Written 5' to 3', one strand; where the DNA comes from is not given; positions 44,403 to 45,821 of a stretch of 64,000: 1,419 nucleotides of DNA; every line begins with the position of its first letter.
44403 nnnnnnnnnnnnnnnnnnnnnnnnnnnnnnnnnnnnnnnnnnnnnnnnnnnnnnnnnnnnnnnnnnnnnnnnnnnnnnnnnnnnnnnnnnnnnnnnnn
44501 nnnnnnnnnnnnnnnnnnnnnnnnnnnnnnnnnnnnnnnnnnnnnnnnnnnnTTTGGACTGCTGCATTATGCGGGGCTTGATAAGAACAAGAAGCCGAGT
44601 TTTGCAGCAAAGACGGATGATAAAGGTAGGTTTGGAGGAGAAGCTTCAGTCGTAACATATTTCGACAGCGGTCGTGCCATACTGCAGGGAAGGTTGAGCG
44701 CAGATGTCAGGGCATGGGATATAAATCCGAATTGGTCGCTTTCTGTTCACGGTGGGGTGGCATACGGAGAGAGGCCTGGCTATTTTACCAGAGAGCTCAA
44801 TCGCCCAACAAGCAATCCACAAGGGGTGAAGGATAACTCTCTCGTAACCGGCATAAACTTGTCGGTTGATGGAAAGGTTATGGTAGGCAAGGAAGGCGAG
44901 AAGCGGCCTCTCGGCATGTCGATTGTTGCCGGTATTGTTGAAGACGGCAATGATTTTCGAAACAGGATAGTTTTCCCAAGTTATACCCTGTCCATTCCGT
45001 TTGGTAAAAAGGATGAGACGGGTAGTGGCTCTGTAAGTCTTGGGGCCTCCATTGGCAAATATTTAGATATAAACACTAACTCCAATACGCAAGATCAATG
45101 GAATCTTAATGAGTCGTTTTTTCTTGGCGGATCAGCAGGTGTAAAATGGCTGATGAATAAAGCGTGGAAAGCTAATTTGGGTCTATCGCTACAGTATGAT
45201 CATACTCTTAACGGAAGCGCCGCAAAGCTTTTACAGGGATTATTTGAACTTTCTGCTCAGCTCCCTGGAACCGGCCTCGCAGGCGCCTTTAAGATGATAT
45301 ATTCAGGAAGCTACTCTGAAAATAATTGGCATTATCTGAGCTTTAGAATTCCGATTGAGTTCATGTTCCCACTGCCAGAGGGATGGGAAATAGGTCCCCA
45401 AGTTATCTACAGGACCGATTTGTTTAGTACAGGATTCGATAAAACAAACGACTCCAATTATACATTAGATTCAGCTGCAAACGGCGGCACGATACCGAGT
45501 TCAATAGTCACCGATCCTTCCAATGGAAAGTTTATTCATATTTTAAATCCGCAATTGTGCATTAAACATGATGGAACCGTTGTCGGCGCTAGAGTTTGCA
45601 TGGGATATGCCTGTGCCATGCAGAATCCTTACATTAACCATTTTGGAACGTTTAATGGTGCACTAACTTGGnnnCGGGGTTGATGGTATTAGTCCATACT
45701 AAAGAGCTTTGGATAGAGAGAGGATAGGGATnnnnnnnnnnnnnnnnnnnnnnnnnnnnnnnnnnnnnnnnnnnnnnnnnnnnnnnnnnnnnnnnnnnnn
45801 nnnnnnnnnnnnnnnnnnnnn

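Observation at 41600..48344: Self-contained 3-gene orphan locus: helical Cys protein, signal-less barrel-like protein and Ig/propeller lipoprotein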

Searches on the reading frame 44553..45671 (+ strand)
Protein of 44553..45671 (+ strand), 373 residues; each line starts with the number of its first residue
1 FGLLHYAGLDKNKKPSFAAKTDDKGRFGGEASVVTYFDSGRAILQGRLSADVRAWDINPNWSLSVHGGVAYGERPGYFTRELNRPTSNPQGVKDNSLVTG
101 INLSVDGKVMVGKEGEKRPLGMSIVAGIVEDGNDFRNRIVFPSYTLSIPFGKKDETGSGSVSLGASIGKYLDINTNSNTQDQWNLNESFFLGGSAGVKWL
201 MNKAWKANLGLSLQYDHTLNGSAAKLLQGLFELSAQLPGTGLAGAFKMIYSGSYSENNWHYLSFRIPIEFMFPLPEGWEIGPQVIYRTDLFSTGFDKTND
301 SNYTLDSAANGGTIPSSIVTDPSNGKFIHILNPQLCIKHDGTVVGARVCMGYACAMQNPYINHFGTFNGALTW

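Call 65: predict_structure(alignment_id=A4)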
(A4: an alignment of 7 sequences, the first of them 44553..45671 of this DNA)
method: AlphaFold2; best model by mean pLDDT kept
length: 373 residues; sequences in the alignment: 7
mean_pLDDT: 45.6   pTM: 0.41
mean pLDDT of the five models: 45.6, 38.0, 33.1, 32.7, 32.5
residues with pLDDT >= 90: 0; 70-90: 17; 50-70: 138; < 50: 218
segments of 3 or more residues with pLDDT < 50: 1-143, 171-187, 219-224, 252-260, 292-326
pLDDT, mean of each block of 10 residues (from residue 1): 30 34 34 35 37 36 32 31 30 27 30 26 33 34 54 68 59 38 43 67 65 57 51 62 58 44 58 69 63 34 30 35 48 68 57 57 55 44
secondary structure, 60 per line:
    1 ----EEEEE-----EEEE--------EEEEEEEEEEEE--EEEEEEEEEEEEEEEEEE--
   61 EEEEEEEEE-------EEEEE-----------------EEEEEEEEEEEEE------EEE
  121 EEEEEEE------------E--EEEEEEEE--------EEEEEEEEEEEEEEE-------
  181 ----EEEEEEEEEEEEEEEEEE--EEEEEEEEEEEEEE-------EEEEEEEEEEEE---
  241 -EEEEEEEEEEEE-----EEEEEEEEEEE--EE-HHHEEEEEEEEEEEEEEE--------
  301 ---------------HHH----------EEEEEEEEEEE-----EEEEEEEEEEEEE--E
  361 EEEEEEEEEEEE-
elements in order: E5-9 E15-18 E27-38 E41-58 E61-69 E77-81 E99-111 E118-127 E143-150 E159-173 E185-202 E205-218 E226-237 E242-253 E259-269 E278-292 E329-339 E345-357 E360-372

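Call 68: fold_search(model_id=the predicted structure, library=pdb)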
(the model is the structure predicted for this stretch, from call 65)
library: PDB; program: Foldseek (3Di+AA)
matches with E <= 10: 743; with E <= 0.001: 55
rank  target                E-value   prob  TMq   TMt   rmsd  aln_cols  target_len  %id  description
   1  4y25                  1.4e-05  1.00  0.47  0.56   7.3       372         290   10  Bacterial polysaccharide outer membrane secretin (released 2016-03-16)
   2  3sy7                  8.3e-05  1.00  0.38  0.38  14.4       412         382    9  Improved crystal structure of Pseudomonas aeruginosa OprD (released 2012-02-08)
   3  2wvp                  1.1e-04  1.00  0.40  0.52  11.8       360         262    8  Synthetically modified OmpG (released 2010-07-14)
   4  3wi5                  1.1e-04  1.00  0.43  0.50   9.5       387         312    9  Crystal structure of the Loop 7 mutant PorB from Neisseria meningitidis serogroup B (released 2014-01-01)
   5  5mdq_A                1.3e-04  1.00  0.44  0.46  10.4       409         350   10  Crystal structure of outer membrane expressed Chitoporin VhChip from Vibrio harveyi (released 2017-12-20)
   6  2x9k                  1.5e-04  1.00  0.42  0.53   7.5       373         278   10  Structure of a E.coli porin (released 2011-01-26)
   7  2iwv_A                1.5e-04  1.00  0.43  0.55  12.8       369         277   10  Structure of the monomeric outer membrane porin OmpG in the open and closed conformation (released 2006-08-14)
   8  2fgq                  1.5e-04  1.00  0.43  0.47   9.0       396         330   11  High resolution X-ray structure of Omp32 in complex with malate (released 2006-01-31)
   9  4foz                  1.5e-04  1.00  0.43  0.42  10.9       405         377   10  Crystal Structure of OccD1 (OprD) Y282R/D307H (released 2013-03-13)
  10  2f1c                  1.6e-04  1.00  0.36  0.47  13.2       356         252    9  Crystal structure of the monomeric porin OmpG (released 2006-06-27)
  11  8bys_B                1.9e-04  1.00  0.45  0.50   8.7       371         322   13  Outer membrane attachment porin OmpM1 from Veillonella parvula, native (released 2023-11-08)
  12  4ctd_B                2.0e-04  1.00  0.39  0.55   8.7       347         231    9  X-ray structure of an engineered OmpG loop6-deletion (released 2014-08-13)
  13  2odj_A                2.0e-04  1.00  0.39  0.39  14.6       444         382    8  Crystal structure of the outer membrane protein OprD from Pseudomonas aeruginosa (released 2007-10-16)
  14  7de8                  2.2e-04  1.00  0.42  0.45  11.6       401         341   10  Crystal Structure of outer membrane protein PorB with G103K mutations from Neisseria meningitidis W135 (released 2021-03-31)
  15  4ctd_A                2.6e-04  1.00  0.39  0.55   9.6       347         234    9  X-ray structure of an engineered OmpG loop6-deletion (released 2014-08-13)
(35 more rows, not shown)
